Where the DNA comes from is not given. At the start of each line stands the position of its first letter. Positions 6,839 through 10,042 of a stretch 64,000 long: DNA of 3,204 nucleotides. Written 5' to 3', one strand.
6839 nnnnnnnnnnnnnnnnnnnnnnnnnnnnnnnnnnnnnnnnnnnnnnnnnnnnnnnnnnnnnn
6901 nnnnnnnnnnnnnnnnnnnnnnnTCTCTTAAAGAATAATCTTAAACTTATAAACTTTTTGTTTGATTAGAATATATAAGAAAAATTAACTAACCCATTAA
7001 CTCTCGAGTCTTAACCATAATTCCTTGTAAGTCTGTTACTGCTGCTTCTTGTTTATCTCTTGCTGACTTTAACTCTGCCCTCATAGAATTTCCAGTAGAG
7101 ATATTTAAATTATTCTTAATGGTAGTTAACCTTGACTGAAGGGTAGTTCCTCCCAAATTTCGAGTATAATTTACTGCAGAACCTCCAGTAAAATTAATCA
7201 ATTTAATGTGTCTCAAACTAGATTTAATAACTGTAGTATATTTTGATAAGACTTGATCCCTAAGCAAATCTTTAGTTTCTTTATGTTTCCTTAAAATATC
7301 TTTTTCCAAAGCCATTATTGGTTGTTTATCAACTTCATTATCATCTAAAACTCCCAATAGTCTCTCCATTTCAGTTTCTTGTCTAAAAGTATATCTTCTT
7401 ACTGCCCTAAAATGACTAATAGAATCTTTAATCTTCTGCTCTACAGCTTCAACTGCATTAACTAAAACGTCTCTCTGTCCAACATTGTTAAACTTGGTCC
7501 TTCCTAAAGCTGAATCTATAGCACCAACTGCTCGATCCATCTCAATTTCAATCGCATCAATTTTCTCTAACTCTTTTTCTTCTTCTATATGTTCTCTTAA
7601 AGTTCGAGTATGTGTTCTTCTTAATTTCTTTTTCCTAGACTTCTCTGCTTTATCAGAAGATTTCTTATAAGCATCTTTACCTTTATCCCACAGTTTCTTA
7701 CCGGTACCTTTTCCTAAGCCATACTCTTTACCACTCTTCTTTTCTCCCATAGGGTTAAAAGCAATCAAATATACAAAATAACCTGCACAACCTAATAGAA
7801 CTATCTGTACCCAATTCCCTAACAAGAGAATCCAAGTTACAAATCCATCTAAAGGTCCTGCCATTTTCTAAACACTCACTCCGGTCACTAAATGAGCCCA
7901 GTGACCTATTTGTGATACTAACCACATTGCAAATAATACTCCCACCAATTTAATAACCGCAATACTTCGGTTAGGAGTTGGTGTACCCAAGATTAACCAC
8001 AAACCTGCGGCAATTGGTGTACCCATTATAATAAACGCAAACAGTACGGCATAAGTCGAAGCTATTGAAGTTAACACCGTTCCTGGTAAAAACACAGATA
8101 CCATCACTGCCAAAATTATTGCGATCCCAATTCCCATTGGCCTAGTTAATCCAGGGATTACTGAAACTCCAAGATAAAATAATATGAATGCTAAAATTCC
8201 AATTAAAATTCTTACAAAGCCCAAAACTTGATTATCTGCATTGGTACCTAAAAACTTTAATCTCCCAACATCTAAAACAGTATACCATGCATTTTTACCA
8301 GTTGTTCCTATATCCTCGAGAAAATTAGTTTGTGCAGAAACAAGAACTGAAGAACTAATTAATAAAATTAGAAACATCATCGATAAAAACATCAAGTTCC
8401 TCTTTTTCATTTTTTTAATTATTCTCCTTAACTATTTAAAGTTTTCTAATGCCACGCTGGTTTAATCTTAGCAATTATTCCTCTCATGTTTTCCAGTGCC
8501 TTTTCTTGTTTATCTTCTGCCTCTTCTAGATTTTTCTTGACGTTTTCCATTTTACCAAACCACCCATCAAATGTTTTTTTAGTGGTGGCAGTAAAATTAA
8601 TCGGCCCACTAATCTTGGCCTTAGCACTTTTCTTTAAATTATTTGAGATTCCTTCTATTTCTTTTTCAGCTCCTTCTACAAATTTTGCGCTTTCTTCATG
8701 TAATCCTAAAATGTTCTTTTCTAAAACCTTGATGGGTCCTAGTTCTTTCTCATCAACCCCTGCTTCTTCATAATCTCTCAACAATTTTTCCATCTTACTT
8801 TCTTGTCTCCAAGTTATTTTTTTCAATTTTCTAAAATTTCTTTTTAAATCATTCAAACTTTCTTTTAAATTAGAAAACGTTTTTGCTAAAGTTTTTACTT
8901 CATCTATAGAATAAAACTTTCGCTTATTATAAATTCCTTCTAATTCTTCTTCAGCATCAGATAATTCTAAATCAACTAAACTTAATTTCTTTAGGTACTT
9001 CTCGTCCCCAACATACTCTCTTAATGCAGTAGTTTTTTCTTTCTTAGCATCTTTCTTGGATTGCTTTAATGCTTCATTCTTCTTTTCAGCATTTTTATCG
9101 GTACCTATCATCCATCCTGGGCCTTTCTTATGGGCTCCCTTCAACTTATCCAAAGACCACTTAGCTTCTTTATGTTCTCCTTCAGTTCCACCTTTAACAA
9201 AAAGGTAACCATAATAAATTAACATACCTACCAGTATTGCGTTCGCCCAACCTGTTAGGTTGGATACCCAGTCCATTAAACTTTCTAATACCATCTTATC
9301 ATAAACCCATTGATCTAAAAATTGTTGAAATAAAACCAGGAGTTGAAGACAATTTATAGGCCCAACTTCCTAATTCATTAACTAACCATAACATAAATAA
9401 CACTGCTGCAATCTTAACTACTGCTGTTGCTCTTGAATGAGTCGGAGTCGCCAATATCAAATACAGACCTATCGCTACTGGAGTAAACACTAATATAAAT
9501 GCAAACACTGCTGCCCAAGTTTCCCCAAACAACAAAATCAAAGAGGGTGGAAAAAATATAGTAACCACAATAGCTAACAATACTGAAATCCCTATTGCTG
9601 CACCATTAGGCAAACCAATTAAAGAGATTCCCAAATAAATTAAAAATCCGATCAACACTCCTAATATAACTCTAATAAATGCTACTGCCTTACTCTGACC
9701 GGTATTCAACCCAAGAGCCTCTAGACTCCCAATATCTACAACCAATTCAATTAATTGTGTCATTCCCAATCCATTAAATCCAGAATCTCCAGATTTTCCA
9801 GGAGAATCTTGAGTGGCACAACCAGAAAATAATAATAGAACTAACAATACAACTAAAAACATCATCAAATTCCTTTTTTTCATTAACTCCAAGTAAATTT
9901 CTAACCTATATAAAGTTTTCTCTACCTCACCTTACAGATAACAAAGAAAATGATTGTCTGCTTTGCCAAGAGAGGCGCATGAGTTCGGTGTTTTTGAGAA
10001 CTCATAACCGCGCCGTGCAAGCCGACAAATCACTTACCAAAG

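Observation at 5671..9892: Triplicated, translationally coupled two-gene membrane module of unknown function (signal-peptide four-TM protein + N-anchored coiled-coil protein)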

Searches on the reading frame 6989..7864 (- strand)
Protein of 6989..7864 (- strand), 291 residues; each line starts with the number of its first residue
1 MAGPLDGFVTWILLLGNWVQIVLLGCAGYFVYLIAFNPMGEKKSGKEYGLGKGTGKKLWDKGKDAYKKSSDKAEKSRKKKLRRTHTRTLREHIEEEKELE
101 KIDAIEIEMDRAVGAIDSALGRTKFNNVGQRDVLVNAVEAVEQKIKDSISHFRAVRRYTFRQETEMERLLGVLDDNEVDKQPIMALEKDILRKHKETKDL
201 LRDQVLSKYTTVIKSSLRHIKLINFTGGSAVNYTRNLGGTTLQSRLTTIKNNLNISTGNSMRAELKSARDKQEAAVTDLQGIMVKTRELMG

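Call 3: search_protein_families(library=pfam, proteins=[window:6989-7864:-], max_evalue=1)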
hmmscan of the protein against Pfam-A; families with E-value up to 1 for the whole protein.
window:6989-7864:- (291 aa): 1 family
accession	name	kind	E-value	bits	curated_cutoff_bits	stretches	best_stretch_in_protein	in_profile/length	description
PF04568.17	IATP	-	0.1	13.5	25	1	38-103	27-90/98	Mitochondrial ATPase inhibitor, IATP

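Call 4: search_protein_families(library=ncbifam, proteins=[window:6989-7864:-], max_evalue=1)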
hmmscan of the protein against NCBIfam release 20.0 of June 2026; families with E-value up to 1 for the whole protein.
window:6989-7864:- (291 aa): 1 family
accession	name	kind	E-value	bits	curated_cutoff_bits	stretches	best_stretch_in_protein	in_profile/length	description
NF049985.1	SBP_like_Rv1680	exception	0.027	14.1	400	1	101-187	155-239/268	Rv1680 family SBP-like protein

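Call 65: search_protein_families(library=padloc, proteins=[window:6989-7864:-], max_evalue=0.01)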
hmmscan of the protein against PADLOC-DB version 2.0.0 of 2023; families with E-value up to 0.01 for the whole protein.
window:6989-7864:- (291 aa): 1 family
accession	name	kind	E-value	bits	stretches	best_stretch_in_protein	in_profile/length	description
PDLC03525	REase_II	-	0.0025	15.5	1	49-141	163-243/288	Type II restriction enzyme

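Call 66: search_protein_families(library=phrogs, proteins=[window:6989-7864:-], max_evalue=0.01)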
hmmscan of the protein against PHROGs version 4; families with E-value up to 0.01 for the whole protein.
window:6989-7864:- (291 aa): 0 families

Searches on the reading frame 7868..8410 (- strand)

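Call 3: search_protein_families(library=pfam, proteins=[window:7868-8410:-], max_evalue=1)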
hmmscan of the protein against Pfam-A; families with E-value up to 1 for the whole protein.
window:7868-8410:- (180 aa): 1 family
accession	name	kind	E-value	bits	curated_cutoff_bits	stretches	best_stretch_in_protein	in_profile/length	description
PF02402.22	Lysis_col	-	0.36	11.2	27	1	1-34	1-30/49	Lysis protein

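Call 4: search_protein_families(library=ncbifam, proteins=[window:7868-8410:-], max_evalue=1)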
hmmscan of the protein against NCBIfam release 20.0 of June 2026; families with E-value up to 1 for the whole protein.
window:7868-8410:- (180 aa): 1 family
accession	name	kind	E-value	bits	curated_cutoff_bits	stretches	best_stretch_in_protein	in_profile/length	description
NF053819.1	EF0750_LPXTG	subfamily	0.16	12.5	47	1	1-31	1-29/105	EF2685/EF0750 family sortase-dependent surface protein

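Call 65: search_protein_families(library=padloc, proteins=[window:7868-8410:-], max_evalue=0.01)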
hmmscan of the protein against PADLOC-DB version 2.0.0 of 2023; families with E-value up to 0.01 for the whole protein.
window:7868-8410:- (180 aa): 0 families

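Call 66: search_protein_families(library=phrogs, proteins=[window:7868-8410:-], max_evalue=0.01)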
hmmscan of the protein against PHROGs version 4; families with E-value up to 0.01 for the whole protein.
window:7868-8410:- (180 aa): 1 family
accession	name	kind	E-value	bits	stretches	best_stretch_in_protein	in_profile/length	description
phrog_4641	-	unknown function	0.0089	16.9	0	1-38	1-37/68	-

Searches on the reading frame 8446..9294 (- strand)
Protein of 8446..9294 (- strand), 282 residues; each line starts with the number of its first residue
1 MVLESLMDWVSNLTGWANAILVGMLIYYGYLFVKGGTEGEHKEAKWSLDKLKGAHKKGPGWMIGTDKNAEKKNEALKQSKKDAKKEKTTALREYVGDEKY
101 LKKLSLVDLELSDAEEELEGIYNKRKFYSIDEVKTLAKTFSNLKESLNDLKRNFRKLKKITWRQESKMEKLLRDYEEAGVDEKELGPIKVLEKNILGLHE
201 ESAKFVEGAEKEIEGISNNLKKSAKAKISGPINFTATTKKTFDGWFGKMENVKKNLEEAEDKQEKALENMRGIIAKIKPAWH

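Call 3: search_protein_families(library=pfam, proteins=[window:8446-9294:-], max_evalue=1)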
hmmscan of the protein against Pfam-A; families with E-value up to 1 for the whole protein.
window:8446-9294:- (282 aa): 7 families
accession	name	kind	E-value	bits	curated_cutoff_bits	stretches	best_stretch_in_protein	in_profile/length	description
PF08653.15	DASH_Dam1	-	0.008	16.4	26.6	1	136-161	1-26/56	DASH complex subunit Dam1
PF06103.16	DUF948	-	0.023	15.3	37.2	0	133-175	21-63/89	Bacterial protein of unknown function (DUF948)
PF05377.16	FlaC_arch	-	0.053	14.4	27.8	0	132-157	15-40/55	Flagella accessory protein C (FlaC)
PF15191.11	Synaptonemal_3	-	0.053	13.9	27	1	98-174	12-90/92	Synaptonemal complex central element protein 3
PF24611.2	Spectrin_Anc-1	-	0.081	13.6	33.2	1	101-160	17-75/115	Nuclear anchorage protein 1, spectrin-like repeat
PF19776.5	DUF6262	-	0.29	11.8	29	1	243-275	47-79/110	Family of unknown function (DUF6262)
PF05405.19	Mt_ATP-synt_B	-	0.61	10.2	21.7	1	66-149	43-127/163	Mitochondrial ATP synthase B chain precursor (ATP-synt_B)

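Call 4: search_protein_families(library=ncbifam, proteins=[window:8446-9294:-], max_evalue=1)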
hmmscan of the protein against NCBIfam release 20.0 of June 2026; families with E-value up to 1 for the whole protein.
window:8446-9294:- (282 aa): 4 families
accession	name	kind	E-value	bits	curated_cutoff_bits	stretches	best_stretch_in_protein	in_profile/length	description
NF043078.1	MMSYN1_0168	equivalog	2.7e-05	23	800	1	137-271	98-233/649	oligopeptide ABC transporter ATP-binding protein OppF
TIGR04527.1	mycoplas_twoTM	subfamily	0.03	14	125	2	120-185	62-130/248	MG_279/MG_280 family protein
NF009695.0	PRK13222.1-2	equivalog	0.055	12.9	225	1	73-176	29-132/226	phosphoglycolate phosphatase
TIGR03930.1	WXG100_ESAT6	subfamily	0.23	11.7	44.85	0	206-271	16-82/90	WXG100 family type VII secretion target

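Call 14: find_homologous_proteins(query=A2, max_evalue=0.001)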
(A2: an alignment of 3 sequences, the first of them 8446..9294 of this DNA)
Query A2 (3 sequences) (282 aa, profile of the alignment): 3 proteins with E <= 0.001 among 8000 candidates.
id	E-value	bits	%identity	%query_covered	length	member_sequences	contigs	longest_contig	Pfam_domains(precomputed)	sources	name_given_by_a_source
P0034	2.1e-124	432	100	100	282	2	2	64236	-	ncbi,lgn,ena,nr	ncbi:hypothetical protein HOC13_02075 [Candidatus Woesearchaeota archaeon]|nr:hypothetical protein [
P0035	1.2e-70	256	25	10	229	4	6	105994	-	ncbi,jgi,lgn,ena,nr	ncbi:hypothetical protein HOC13_02055 [Candidatus Woesearchaeota archaeon]|jgi:hypothetical protein|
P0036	2.5e-20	91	-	-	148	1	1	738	PF00009.34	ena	-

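Call 65: search_protein_families(library=padloc, proteins=[window:8446-9294:-], max_evalue=0.01)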
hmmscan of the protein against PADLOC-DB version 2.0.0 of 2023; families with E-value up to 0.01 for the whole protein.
window:8446-9294:- (282 aa): 0 families

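Call 66: search_protein_families(library=phrogs, proteins=[window:8446-9294:-], max_evalue=0.01)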
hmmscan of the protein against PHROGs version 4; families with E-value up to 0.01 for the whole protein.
window:8446-9294:- (282 aa): 0 families

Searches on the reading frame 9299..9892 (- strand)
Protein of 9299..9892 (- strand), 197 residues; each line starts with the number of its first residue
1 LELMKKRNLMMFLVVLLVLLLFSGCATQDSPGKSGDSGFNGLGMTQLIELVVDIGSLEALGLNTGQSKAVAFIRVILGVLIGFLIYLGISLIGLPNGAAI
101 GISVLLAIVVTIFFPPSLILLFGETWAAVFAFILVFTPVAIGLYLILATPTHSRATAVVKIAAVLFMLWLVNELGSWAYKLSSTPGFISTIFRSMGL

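Call 3: search_protein_families(library=pfam, proteins=[window:9299-9892:-], max_evalue=1)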
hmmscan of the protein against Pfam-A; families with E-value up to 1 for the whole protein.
window:9299-9892:- (197 aa): 1 family
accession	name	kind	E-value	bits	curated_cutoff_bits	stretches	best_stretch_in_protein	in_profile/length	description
PF13906.12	AA_permease_C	-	0.11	13.1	27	1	68-89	25-46/51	C-terminus of AA_permease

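Call 4: search_protein_families(library=ncbifam, proteins=[window:9299-9892:-], max_evalue=1)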
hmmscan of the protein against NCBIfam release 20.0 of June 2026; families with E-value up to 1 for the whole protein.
window:9299-9892:- (197 aa): 3 families
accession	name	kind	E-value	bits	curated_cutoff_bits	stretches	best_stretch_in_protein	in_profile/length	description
NF058647.1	lipo_LytA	equivalog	0.22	11.7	110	1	4-31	1-24/107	acidic lipoprotein LytA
NF052322.1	FimD_tip_adhes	equivalog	0.27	9.9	170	1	4-42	1-38/664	fimbrial tip adhesin FimD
NF058595.1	invert_tail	domain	0.58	10.5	37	1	7-37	54-84/113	lipo-invert putative C-terminal anchoring domain-containing protein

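Call 10: find_homologous_proteins(query=A1, max_evalue=0.001)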
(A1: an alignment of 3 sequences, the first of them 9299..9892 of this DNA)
Query A1 (3 sequences) (197 aa, profile of the alignment): 33 proteins with E <= 0.001 among 8000 candidates.
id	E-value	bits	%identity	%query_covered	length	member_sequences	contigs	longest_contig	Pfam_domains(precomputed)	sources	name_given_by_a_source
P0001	2.2e-79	283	40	89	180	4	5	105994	-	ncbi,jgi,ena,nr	ncbi:hypothetical protein HOC13_02070 [Candidatus Woesearchaeota archaeon]|jgi:hypothetical protein|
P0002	2.8e-79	283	100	98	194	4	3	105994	-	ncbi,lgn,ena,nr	ncbi:hypothetical protein HOC13_02080 [Candidatus Woesearchaeota archaeon]|nr:hypothetical protein [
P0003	1.6e-67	245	28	65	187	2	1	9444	-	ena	-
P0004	7.4e-37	145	97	54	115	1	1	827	-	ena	-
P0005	1.3e-36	144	30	64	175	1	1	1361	-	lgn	-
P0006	1.1e-34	138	29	40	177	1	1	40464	-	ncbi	-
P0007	1.6e-34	137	30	63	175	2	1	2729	-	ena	-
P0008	1.7e-34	137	32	49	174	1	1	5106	-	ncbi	-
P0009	2.0e-34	137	29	55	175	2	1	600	-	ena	-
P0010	4.2e-34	136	28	64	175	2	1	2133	-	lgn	-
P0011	6.7e-34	135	26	54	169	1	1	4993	-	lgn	-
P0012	1.1e-33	134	28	54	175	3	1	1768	-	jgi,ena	-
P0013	1.6e-33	134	30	71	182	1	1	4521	-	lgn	-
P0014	1.9e-33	134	34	62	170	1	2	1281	-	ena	-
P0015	2.2e-33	133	31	55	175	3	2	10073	-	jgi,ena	-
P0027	2.7e-30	123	23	55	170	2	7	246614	-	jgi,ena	jgi:hypothetical protein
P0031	4.3e-29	119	29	62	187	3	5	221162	-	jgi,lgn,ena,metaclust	metaclust:\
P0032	2.2e-27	114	27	56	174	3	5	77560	-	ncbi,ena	-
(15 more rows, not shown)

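Call 11: find_encoding_contigs(protein=P0027, flank=8000, max_places=3)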
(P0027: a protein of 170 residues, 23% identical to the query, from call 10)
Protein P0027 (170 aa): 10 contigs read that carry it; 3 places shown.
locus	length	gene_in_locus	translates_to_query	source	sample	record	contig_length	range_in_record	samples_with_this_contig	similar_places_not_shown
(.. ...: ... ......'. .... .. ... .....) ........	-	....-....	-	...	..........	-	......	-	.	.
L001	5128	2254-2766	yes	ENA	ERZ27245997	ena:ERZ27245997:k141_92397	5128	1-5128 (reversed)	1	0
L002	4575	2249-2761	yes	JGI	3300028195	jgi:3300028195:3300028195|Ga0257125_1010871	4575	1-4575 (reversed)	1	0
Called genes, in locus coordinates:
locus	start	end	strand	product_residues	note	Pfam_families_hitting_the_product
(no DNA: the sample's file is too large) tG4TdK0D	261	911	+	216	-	PF01015:Ribosomal_S3Ae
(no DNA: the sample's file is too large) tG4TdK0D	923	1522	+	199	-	PF00149:Metallophos, PF12850:Metallophos_2, PF14582:Metallophos_3 (weak)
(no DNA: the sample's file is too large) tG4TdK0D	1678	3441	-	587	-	-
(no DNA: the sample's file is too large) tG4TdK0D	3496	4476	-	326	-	PF08068:DKCLD, PF21238:Pus10_C, PF01509:TruB_N, PF16198:TruB_C_2, PF01472:PUA, PF26292:PUA_elF2D (weak)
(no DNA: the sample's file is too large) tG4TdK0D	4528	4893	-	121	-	PF01198:Ribosomal_L31e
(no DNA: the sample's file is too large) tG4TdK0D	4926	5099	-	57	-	-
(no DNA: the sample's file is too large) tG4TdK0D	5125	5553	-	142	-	PF01090:Ribosomal_S19e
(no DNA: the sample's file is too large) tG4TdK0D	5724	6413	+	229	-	-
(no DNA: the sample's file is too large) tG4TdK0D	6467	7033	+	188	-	-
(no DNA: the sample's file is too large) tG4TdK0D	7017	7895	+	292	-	-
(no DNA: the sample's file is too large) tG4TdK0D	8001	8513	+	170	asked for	-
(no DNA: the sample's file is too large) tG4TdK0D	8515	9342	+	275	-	-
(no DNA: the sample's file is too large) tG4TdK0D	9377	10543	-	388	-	PF00149:Metallophos (faint)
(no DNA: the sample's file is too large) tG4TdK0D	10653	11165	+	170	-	-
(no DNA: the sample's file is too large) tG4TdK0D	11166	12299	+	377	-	-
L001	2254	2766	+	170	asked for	-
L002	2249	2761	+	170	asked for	-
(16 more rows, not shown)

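Call 12: find_encoding_contigs(protein=P0031, flank=8000, max_places=3)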
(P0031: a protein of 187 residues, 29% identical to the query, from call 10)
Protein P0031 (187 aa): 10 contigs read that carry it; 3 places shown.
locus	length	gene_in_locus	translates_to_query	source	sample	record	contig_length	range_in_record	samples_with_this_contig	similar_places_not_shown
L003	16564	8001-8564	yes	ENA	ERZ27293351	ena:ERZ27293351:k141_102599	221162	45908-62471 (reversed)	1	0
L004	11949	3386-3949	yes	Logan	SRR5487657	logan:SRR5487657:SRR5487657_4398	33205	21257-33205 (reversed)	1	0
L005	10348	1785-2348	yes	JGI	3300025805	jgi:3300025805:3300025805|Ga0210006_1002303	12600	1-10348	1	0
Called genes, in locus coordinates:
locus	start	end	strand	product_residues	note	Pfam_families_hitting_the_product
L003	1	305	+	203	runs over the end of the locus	PF00881:Nitroreductase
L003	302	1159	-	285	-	PF01513:NAD_kinase (weak)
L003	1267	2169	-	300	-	PF01435:Peptidase_M48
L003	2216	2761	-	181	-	PF04011:LemA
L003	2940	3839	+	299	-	-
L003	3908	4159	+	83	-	-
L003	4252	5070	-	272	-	PF08696:Dna2, PF12705:PDDEXK_1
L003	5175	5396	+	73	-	-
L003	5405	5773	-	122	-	PF01198:Ribosomal_L31e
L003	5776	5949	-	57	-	-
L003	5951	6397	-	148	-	PF01090:Ribosomal_S19e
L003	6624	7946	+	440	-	-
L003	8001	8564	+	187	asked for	-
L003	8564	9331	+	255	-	-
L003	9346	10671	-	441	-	PF00535:Glycos_transf_2, PF13641:Glyco_tranf_2_3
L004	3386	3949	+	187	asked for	-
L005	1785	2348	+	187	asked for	-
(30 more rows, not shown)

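Call 13: find_encoding_contigs(protein=P0032, flank=8000, max_places=3)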
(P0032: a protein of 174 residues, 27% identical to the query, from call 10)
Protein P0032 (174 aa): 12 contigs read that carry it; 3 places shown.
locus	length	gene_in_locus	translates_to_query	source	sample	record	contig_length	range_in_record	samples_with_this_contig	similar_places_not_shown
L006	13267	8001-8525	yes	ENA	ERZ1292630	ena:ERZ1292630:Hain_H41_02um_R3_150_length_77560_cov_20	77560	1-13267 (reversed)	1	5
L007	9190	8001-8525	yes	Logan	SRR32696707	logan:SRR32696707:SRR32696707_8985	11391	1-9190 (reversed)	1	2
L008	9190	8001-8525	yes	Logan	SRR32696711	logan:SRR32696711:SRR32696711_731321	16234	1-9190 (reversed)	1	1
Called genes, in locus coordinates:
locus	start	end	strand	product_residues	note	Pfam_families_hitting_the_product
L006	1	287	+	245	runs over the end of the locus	PF01015:Ribosomal_S3Ae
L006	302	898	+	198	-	PF00149:Metallophos, PF12850:Metallophos_2, PF14582:Metallophos_3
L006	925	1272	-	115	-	-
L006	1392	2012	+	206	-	-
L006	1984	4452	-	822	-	PF08068:DKCLD, PF21238:Pus10_C, PF01509:TruB_N, PF14890:Intein_splicing, PF14528:LAGLIDADG_3, PF16198:TruB_C_2, PF01472:PUA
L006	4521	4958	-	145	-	-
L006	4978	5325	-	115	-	PF01198:Ribosomal_L31e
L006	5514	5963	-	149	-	PF01090:Ribosomal_S19e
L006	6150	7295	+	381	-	-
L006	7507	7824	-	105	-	-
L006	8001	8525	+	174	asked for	-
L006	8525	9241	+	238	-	-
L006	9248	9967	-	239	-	PF13641:Glyco_tranf_2_3, PF00535:Glycos_transf_2, PF10111:Glyco_tranf_2_2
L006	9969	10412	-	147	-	-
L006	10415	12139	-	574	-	PF00535:Glycos_transf_2, PF10111:Glyco_tranf_2_2 (weak), PF13641:Glyco_tranf_2_3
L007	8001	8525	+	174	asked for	-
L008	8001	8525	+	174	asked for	-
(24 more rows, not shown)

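Call 65: search_protein_families(library=padloc, proteins=[window:9299-9883:-], max_evalue=0.01)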
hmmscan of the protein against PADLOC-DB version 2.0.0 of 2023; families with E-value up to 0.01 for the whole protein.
window:9299-9883:- (194 aa): 0 families

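Call 66: search_protein_families(library=phrogs, proteins=[window:9299-9883:-], max_evalue=0.01)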
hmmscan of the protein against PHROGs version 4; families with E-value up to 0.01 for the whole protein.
window:9299-9883:- (194 aa): 0 families
